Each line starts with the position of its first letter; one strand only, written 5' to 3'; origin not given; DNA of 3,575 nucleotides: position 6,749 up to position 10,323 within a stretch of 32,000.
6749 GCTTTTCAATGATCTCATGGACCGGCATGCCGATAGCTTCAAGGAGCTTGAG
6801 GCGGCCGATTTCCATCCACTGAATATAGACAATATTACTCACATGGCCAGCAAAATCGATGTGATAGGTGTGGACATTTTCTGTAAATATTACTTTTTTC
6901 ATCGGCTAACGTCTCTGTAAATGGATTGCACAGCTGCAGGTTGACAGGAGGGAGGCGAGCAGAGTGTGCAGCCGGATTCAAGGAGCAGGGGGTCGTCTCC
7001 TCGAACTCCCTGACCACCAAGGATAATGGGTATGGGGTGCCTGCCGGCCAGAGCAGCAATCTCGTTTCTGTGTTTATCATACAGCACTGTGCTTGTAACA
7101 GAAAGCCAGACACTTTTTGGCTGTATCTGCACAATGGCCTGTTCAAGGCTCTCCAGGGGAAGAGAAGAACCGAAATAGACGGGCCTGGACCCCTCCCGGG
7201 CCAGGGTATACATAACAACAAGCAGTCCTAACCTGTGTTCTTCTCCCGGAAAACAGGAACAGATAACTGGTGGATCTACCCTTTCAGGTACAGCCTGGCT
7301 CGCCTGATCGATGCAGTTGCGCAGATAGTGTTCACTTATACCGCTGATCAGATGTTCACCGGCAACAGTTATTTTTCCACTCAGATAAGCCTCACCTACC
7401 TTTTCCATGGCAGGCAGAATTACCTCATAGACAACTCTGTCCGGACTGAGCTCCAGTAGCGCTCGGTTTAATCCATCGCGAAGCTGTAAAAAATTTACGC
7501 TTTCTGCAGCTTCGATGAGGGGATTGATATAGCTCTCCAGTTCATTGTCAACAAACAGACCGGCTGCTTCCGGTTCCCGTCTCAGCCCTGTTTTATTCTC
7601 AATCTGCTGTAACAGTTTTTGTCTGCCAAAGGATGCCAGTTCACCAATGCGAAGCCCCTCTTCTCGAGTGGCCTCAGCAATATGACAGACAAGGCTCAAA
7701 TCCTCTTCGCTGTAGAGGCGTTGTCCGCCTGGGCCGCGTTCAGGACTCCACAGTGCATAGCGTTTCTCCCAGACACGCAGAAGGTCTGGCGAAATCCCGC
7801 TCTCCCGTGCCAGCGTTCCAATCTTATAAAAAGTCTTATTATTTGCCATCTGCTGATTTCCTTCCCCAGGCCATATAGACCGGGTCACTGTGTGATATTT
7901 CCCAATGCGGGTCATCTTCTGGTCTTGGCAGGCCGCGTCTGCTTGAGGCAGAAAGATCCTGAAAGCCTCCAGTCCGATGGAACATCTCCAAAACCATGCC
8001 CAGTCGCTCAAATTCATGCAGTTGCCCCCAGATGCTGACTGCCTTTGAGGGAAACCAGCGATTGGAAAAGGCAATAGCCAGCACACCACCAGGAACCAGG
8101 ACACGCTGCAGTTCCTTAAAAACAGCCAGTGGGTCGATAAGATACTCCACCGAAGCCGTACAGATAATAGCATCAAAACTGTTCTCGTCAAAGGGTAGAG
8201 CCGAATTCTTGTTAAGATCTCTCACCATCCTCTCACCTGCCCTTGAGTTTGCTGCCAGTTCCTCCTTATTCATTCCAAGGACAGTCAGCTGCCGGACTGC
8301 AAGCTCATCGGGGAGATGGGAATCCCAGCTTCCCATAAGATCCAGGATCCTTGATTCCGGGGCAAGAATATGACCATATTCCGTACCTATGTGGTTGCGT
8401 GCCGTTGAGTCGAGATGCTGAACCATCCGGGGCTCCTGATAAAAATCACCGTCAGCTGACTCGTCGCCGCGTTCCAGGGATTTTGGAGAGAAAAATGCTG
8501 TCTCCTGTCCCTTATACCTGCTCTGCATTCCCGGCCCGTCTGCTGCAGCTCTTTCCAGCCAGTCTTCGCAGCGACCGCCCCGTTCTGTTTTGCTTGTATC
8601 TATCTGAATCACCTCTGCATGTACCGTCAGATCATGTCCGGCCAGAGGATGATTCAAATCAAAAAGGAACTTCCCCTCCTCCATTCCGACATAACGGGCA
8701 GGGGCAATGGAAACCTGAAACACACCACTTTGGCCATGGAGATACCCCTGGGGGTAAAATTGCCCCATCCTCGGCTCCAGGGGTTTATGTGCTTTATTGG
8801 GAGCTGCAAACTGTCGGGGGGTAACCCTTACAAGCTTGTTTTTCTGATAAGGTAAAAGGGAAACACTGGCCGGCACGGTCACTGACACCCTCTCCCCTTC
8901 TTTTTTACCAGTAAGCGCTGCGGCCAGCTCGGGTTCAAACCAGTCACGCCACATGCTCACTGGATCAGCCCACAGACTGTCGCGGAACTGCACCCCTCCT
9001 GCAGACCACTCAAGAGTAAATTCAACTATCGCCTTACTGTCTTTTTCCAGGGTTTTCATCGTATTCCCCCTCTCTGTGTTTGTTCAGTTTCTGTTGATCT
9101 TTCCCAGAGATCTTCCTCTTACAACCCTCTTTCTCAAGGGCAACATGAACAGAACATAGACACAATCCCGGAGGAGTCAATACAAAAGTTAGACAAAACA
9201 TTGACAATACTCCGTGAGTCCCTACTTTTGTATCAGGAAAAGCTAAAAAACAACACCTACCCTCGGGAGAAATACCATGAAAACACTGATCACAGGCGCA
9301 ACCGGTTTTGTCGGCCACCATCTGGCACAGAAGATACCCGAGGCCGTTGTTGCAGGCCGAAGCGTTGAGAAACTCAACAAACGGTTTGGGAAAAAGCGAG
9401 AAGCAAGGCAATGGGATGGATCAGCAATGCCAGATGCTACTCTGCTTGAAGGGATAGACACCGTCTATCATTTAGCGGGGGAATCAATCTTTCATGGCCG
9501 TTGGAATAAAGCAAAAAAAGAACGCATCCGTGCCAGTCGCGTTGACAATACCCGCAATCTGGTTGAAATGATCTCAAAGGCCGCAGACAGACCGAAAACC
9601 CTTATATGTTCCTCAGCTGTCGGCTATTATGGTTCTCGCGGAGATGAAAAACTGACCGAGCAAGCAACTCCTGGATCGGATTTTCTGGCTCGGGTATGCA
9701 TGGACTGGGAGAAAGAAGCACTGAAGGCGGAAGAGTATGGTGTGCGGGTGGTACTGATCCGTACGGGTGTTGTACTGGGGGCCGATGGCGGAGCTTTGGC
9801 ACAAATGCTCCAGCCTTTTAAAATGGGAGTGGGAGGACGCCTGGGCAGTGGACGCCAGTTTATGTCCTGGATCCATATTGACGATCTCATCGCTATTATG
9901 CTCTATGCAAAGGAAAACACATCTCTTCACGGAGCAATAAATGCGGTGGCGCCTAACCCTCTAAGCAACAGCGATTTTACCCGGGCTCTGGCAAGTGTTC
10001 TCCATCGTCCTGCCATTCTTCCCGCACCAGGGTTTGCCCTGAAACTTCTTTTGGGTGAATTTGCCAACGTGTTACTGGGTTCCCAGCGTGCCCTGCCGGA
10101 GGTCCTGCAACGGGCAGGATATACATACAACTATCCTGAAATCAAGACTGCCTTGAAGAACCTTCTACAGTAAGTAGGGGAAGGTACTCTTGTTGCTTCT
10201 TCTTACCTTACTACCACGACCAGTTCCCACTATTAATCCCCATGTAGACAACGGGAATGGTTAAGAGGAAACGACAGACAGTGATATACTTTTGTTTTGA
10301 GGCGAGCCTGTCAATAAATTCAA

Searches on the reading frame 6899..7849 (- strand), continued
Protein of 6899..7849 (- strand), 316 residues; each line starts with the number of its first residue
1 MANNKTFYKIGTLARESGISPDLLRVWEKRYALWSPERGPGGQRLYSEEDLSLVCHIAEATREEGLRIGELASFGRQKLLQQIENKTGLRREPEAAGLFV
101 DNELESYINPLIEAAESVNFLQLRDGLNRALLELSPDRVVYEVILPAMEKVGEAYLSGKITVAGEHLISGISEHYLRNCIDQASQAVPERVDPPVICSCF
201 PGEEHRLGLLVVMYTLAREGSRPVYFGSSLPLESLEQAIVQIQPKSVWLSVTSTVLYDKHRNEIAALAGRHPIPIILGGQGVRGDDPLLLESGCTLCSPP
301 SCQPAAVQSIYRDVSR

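Call 27: search_solved_structures(query=window:6899-7849:-, max_evalue=0.001, show_alignments=2)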
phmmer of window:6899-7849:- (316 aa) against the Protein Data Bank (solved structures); distinct sequences matched with E-value up to 0.001: 11.
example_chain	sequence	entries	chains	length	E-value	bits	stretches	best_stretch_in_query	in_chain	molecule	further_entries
3whp_A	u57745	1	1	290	1.8e-23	86.5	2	128-284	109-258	Probable transcriptional regulator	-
5c8d_A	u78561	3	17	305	2.3e-23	86.1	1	7-284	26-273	Light-dependent transcriptional regulator CarH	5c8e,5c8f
8c35_A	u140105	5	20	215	2e-14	56.7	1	128-284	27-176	Probable transcriptional regulator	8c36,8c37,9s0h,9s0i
5c8a_A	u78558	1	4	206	3.5e-14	56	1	128-284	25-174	Light-dependent transcriptional regulator CarH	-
8c31_A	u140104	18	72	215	3.9e-14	55.8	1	128-284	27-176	Probable transcriptional regulator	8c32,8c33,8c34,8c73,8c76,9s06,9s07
8j2w_A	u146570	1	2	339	4.1e-09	39.3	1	136-286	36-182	Cobalamin-binding protein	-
8j2x_A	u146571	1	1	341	4.1e-09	39.3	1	136-286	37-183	Cobalamin-binding protein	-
2jml_A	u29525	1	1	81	2.3e-08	36.9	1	8-71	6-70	DNA BINDING DOMAIN/TRANSCRIPTIONAL REGULATOR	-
8jbs_A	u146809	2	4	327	6.5e-08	35.4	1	142-279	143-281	Putative cobalamin binding protein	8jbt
8j2y_A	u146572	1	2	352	2e-06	30.5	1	136-293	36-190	GGDEF domain-containing protein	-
5crl_A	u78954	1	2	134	0.0009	21.8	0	1-75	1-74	Mercuric resistance operon regulatory protein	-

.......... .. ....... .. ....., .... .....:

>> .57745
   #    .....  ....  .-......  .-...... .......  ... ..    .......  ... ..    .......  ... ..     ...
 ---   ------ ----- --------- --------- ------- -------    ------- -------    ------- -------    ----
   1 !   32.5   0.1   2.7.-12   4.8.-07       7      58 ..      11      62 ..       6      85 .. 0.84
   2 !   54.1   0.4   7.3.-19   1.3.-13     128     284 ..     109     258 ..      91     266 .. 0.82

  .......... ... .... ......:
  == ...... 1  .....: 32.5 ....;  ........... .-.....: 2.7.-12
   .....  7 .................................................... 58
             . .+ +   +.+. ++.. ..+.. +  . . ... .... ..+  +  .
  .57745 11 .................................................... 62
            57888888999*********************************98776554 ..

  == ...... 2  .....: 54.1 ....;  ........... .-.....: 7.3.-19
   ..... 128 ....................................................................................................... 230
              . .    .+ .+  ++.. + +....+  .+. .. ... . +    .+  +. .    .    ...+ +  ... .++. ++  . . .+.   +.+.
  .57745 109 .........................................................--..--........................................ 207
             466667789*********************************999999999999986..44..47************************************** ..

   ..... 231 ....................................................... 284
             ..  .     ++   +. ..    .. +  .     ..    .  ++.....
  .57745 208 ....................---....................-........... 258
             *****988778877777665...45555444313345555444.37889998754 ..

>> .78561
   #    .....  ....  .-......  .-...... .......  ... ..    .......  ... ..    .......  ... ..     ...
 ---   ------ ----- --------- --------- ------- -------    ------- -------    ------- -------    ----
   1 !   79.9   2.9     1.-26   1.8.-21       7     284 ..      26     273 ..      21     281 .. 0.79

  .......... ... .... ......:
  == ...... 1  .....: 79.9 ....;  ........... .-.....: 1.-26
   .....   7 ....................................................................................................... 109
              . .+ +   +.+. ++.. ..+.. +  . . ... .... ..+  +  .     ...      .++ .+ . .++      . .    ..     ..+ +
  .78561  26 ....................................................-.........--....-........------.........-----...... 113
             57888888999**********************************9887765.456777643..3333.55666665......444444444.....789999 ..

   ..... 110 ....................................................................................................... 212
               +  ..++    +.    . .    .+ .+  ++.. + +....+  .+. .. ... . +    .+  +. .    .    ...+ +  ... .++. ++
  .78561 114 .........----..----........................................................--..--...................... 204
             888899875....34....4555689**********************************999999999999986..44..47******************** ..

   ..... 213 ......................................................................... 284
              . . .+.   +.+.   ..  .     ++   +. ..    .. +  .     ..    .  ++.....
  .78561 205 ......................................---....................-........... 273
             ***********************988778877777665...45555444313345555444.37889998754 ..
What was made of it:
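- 6899..7849 (-): CarH-like regulator of 316 aa: MerR HTH + B12-binding_2 + B12-binding, with Yx9EH in place of Wx9EH. TtCarH structure 5c8d matched at E 2e-23 over residues 7-284 (call 27).
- On CarH / class I LitR (AdoCbl photoreceptor repressors): The motif aligns to TtCarH GERHEIG (call 27).
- On CarA (B12-independent paralogue): There is no gap in this segment of the alignment to TtCarH (call 27).
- Full-length match to TtCarH (call 27). By pairwise alignment it also lacks the counterparts of the TtCarH R176-D201 dimer salt bridge, having E204 and S229 (call 27). The salt-bridge pair is not conserved (call 27).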

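Call 43: find_encoding_contigs(protein=P0021, flank=4000, max_places=1)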
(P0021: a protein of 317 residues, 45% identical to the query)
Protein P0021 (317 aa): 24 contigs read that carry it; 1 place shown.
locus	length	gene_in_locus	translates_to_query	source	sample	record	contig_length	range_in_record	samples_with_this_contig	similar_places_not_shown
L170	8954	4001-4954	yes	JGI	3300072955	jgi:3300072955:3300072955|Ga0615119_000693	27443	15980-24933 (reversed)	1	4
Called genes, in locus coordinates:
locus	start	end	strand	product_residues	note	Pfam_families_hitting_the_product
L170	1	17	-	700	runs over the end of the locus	PF00989:PAS, PF08448:PAS_4, PF13426:PAS_9, PF00512:HisKA, PF02518:HATPase_c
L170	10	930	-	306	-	PF12974:Phosphonate-bd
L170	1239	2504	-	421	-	PF21751:DACNV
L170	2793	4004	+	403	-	PF08241:Methyltransf_11, PF13649:Methyltransf_25 (weak)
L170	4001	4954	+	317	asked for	PF00376:MerR, PF13411:MerR_1, PF02607:B12-binding_2 (faint), PF02310:B12-binding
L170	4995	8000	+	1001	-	PF13188:PAS_8, PF13426:PAS_9, PF00989:PAS, PF08448:PAS_4, PF13426:PAS_9, PF00989:PAS, PF08447:PAS_3, PF08448:PAS_4, +8 more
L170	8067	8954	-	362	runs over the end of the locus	PF03739:LptF_LptG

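Call 44: find_encoding_contigs(protein=P0025, flank=4000, max_places=1)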
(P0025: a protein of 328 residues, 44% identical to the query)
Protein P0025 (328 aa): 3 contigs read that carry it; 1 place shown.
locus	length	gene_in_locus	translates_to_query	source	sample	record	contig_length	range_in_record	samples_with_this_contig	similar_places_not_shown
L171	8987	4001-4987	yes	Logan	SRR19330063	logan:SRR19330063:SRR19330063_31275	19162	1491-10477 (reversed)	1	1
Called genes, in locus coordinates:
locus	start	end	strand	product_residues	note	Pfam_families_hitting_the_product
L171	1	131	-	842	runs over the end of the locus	PF01926:MMR_HSR1, PF02421:FeoB_N, PF17910:FeoB_Cyto, PF07670:Gate, PF07664:FeoB_C, PF07670:Gate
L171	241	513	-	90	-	PF04023:FeoA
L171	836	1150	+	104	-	-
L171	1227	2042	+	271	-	PF10670:DUF4198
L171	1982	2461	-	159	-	-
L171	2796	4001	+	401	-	PF08241:Methyltransf_11, PF08242:Methyltransf_12 (weak), PF13649:Methyltransf_25 (weak)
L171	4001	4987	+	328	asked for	PF00376:MerR, PF13411:MerR_1, PF02310:B12-binding (weak)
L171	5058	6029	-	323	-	PF04463:2-thiour_desulf, PF08349:DUF1722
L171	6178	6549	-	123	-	PF02943:FeThRed_B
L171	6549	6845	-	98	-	PF00462:Glutaredoxin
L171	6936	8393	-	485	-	PF01266:DAO, PF01593:Amino_oxidase, PF01946:Thi4 (faint), PF13450:NAD_binding_8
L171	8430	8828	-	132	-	-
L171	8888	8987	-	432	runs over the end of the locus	PF01964:ThiC_Rad_SAM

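Call 45: find_encoding_contigs(protein=P0030, flank=4000, max_places=1)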
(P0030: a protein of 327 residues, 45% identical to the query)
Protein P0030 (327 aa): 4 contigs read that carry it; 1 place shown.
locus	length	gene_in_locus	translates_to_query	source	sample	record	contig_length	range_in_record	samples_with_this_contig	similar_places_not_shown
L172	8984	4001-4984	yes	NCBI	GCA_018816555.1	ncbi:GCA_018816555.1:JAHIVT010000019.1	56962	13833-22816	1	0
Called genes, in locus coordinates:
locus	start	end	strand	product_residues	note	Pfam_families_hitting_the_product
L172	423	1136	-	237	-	PF03013:Pyr_excise, PF08349:DUF1722 (weak)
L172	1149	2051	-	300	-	PF01370:Epimerase, PF16363:GDP_Man_Dehyd (faint), PF08338:DUF1731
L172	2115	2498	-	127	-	PF01243:PNPOx_N (weak)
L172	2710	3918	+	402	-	PF13489:Methyltransf_23 (weak), PF08241:Methyltransf_11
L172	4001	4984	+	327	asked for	PF00376:MerR (weak), PF13411:MerR_1, PF02607:B12-binding_2, PF02310:B12-binding (weak)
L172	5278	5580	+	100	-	-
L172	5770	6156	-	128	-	PF13188:PAS_8 (weak), PF13426:PAS_9 (weak)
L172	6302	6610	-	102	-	PF04977:DivIC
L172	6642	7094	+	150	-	PF04463:2-thiour_desulf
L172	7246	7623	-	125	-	PF07027:DUF1318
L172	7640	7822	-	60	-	-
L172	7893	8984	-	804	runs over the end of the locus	PF11739:YdbH-like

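Call 46: find_encoding_contigs(protein=P0034, flank=4000, max_places=1)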
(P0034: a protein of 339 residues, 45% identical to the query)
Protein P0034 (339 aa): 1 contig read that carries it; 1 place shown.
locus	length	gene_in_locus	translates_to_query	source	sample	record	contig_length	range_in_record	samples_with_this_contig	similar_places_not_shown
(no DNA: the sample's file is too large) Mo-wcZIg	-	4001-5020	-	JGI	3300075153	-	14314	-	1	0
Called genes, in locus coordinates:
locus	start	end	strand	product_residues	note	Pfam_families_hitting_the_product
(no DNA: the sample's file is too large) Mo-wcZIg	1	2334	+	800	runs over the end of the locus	PF17152:CHASE8, PF00672:HAMP, PF00512:HisKA, PF02518:HATPase_c, PF00072:Response_reg, PF01627:Hpt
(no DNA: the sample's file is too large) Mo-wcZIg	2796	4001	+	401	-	PF08241:Methyltransf_11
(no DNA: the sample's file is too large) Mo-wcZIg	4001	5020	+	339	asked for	PF00376:MerR (weak), PF13411:MerR_1, PF02310:B12-binding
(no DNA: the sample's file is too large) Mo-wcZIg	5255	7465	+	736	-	-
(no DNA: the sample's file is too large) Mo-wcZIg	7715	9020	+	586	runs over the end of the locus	?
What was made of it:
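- Tried and rejected: Fetching P0034's contig (call 46).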

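Call 56: search_protein_families(library=ncbifam, proteins=[window:6899-7849:-], max_evalue=0.001)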
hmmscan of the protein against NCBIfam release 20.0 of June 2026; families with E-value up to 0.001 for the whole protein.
window:6899-7849:- (316 aa): 8 families
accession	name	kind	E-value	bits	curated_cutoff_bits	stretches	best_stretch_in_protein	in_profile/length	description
NF052513.1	TransRegCarH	equivalog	5.4e-34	117.7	400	1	6-284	5-253/274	HTH-type transcriptional repressor CarH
NF007069.0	PRK09514.1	equivalog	4.2e-08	33.3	143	1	8-70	2-63/141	Zn(2+)-responsive transcriptional regulator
NF047375.1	HeatShock_HspR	equivalog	9e-08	32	105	1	6-68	2-63/92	heat shock protein transcriptional repressor HspR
TIGR02043.1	ZntR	equivalog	3e-07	30.7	167.95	1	8-72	2-65/131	Zn(2+)-responsive transcriptional regulator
NF011617.0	PRK15043.1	equivalog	3e-06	26.7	417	1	7-58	3-54/243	HTH-type transcriptional regulator MlrA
NF053740.1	TransRegTnrAGPos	equivalog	2.7e-05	24.3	140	1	5-74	10-77/108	hypothetical protein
NF047377.1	heat_HspR_dupli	exception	0.00013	21.6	300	1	6-68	125-186/214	heat shock protein transcriptional repressor HspR, fused homodimer type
TIGR02051.1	MerR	equivalog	0.00096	19.4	150.85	0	9-60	1-52/124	mercury resistance transcriptional regulator MerR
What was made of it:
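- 6899..7849 (-): NCBIfam CarH model 117.7 bits against a cutoff of 400 (call 56).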

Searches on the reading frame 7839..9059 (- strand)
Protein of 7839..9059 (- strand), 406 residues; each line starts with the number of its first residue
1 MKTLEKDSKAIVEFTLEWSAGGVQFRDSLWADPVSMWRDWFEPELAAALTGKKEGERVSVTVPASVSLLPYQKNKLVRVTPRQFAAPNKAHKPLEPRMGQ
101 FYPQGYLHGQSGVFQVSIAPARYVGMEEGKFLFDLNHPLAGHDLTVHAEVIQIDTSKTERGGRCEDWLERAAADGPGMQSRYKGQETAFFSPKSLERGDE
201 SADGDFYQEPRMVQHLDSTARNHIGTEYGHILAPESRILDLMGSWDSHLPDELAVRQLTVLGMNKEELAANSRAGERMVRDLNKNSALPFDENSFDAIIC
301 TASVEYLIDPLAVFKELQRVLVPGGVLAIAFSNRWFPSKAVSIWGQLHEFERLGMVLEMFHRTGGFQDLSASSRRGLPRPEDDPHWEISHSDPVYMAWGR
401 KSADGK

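Call 6: search_protein_families(library=pfam, proteins=[window:7839-9059:-], max_evalue=0.001)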
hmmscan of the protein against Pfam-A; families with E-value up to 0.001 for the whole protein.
window:7839-9059:- (406 aa): 6 families
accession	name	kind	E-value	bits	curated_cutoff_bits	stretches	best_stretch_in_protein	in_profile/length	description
PF08241.18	Methyltransf_11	-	4.3e-11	43.7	21.2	1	257-329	20-95/95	Methyltransferase domain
PF13649.12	Methyltransf_25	-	5.5e-06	27.4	27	1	286-325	56-97/97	Methyltransferase domain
PF08242.18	Methyltransf_12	-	1.1e-05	26.5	30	1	265-327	37-98/98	Methyltransferase domain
PF13847.12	Methyltransf_31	-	2.1e-05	24.7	27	1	287-337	65-119/145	Methyltransferase domain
PF13489.12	Methyltransf_23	-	0.00021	21.5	27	1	280-334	67-121/164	Methyltransferase domain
PF01209.24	Ubie_methyltran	-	0.00038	20.3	20.1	1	278-333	99-156/233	ubiE/COQ5 methyltransferase family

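Call 56: search_protein_families(library=ncbifam, proteins=[window:7839-9059:-], max_evalue=0.001)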
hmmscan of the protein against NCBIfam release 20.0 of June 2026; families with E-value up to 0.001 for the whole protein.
window:7839-9059:- (406 aa): 11 families
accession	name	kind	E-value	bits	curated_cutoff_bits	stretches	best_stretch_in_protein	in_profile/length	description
NF045667.1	MTase_DVU1556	equivalog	4.6e-09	36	155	1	234-329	22-119/213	DVU_1556 family methyltransferase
NF047649.1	MTase_UXPK_star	exception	2.1e-05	23.7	460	1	281-330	133-182/283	methyltransferase/UXPK-star double selenoprotein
NF001241.0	PRK00216.1-2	equivalog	4.8e-05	23.1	327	1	267-333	85-152/231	demethylmenaquinone methyltransferase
NF045823.1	PthPhpthDimycoMt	equivalog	0.00016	20.9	300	1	286-330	123-167/256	phthiotriol/phenolphthiotriol dimycocerosates methyltransferase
NF001243.0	PRK00216.1-4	equivalog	0.00022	20.6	235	1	286-327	108-149/237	demethylmenaquinone methyltransferase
TIGR02072.1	BioC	equivalog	0.00024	21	184.95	1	255-330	58-133/244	malonyl-ACP O-methyltransferase BioC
TIGR01983.1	UbiG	equivalog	0.00025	20.4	102.95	1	245-345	59-167/228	bifunctional 2-polyprenyl-6-hydroxyphenol methylase/3-demethylubiquinol 3-O-methyltransferase UbiG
TIGR02752.1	MenG_heptapren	equivalog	0.00028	20.5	419.85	1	285-328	105-148/231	demethylmenaquinone methyltransferase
NF052510.1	methyltran_MpqE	exception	0.00072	19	335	0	275-333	97-156/234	methyl-plastoquinone biosynthesis methyltransferase MpqE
TIGR01934.1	MenG_MenH_UbiE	subfamily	0.00075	18.9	158.35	0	281-329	93-141/223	ubiquinone/menaquinone biosynthesis methyltransferase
NF011676.0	PRK15095.1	equivalog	0.00097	18.6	125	0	131-158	121-148/156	FKBP-type peptidyl-prolyl cis-trans isomerase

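Call 57: search_solved_structures(query=window:7839-9059:-, max_evalue=0.01)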
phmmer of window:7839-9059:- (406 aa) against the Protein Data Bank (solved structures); distinct sequences matched with E-value up to 0.01: 14.
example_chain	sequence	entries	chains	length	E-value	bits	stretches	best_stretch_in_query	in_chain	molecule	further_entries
4odm_A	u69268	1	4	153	7.6e-05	25.1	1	43-156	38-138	Peptidyl-prolyl cis-trans isomerase SlyD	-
7oxk_A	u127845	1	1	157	8.1e-05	25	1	43-156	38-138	Peptidyl-prolyl cis-trans isomerase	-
3cgm_A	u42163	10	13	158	8.2e-05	25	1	43-156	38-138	Peptidyl-prolyl cis-trans isomerase | Peptidyl-prolyl cis-trans isomerase SlyD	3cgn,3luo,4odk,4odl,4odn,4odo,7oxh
8zc8_A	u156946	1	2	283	0.00021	23.7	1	270-351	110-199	MitM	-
21zq_A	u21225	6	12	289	0.00021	23.6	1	270-351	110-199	MitM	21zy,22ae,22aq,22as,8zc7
3mgg_A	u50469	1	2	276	0.00024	23.5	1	272-331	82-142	Methyltransferase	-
2avn_A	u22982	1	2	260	0.00029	23.2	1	229-335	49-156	ubiquinone/menaquinone biosynthesis methyltransferase-related protein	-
3l8d_A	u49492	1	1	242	0.0003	23.1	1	204-331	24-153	Methyltransferase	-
2gs9_A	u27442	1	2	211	0.00069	21.9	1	284-337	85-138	Hypothetical protein TT1324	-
8k76_A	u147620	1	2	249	0.00095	21.5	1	248-332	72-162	S-adenosylmethionine-dependent methyltransferase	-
3bus_A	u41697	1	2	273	0.0017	20.7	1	284-330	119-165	Methyltransferase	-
6uv6_A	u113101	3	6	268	0.0039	19.5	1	284-331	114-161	D-glucose O-methyltransferase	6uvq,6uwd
6uak_A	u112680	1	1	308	0.0042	19.4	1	286-337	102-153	SAM dependent methyltransferase LahSB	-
7v6h_A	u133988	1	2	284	0.0062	18.8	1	263-345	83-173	Cyclopropane fatty-acyl-phospholipid synthase-like methyltransferase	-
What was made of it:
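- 7839..9059 (-): First gene of the autoregulated operon: a protein with a weak SlyD-like N-terminal region and a class I SAM methyltransferase domain. It overlaps the regulator gene by 11 nt. Calls 6, 56, 57.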

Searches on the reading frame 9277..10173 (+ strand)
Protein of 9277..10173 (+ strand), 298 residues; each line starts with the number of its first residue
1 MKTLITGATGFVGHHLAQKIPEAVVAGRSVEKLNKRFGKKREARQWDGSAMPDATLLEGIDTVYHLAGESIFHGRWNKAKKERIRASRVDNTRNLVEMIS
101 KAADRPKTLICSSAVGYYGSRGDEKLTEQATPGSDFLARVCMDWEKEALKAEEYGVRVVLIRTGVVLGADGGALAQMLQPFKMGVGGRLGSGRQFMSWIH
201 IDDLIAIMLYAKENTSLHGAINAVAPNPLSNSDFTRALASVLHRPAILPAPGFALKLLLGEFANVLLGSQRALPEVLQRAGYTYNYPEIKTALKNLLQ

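Call 6: search_protein_families(library=pfam, proteins=[window:9277-10173:+], max_evalue=0.001)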
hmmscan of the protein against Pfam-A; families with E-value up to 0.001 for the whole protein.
window:9277-10173:+ (298 aa): 5 families
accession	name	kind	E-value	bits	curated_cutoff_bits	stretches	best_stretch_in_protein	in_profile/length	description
PF01370.27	Epimerase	-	3.2e-21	76.3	20.9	1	4-214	2-227/240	NAD dependent epimerase/dehydratase family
PF08338.16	DUF1731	-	1.1e-19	70.3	27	1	250-296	1-47/47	Domain of unknown function (DUF1731)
PF16363.11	GDP_Man_Dehyd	-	7.4e-07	29.4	27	1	4-130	1-145/332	GDP-mannose 4,6 dehydratase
PF04321.23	RmlD_sub_bind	-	0.00025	20.7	27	1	1-177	1-162/287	RmlD substrate binding domain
PF07993.18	NAD_binding_4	-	0.00034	20.3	20.1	0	5-20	1-16/258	Male sterility protein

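Call 56: search_protein_families(library=ncbifam, proteins=[window:9277-10173:+], max_evalue=0.001)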
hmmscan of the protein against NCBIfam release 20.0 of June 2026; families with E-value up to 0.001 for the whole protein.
window:9277-10173:+ (298 aa): 8 families
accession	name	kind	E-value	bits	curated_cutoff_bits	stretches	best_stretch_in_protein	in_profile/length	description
TIGR01777.1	yfcH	hypoth_equivalog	3.7e-102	341.8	207.35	1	4-293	2-292/292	TIGR01777 family oxidoreductase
NF050030.1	thlkprotThyD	equivalog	1.1e-87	294.1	400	1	1-297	1-305/305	thylakoid membrane protein ThyD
TIGR03466.1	HpnA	hypoth_equivalog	8.1e-09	34.8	367.65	1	1-153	1-150/327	hopanoid-associated sugar epimerase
NF043036.1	ErythonDh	equivalog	3.5e-05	23.2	325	1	1-129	1-140/321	D-erythronate dehydrogenase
NF005539.0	PRK07201.1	equivalog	0.00021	20.1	549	0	1-169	1-180/657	SDR family oxidoreductase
NF042422.1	oxyalk_red_OleD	equivalog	0.00027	20.4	580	1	1-224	1-226/329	2-alkyl-3-oxoalkanoate reductase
TIGR01179.1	galE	equivalog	0.00069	18.5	262.3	0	3-133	2-140/332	UDP-glucose 4-epimerase GalE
NF042423.1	oxyalk_red_Shew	equivalog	0.00074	18.7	580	1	2-203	10-212/331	2-alkyl-3-oxoalkanoate reductase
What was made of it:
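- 9277..10173 (+): Divergent target gene: TIGR01777 (YfcH-type) SDR oxidoreductase with DUF1731. TIGR01777 at 341.8 bits against a cutoff of 207 (call 56).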
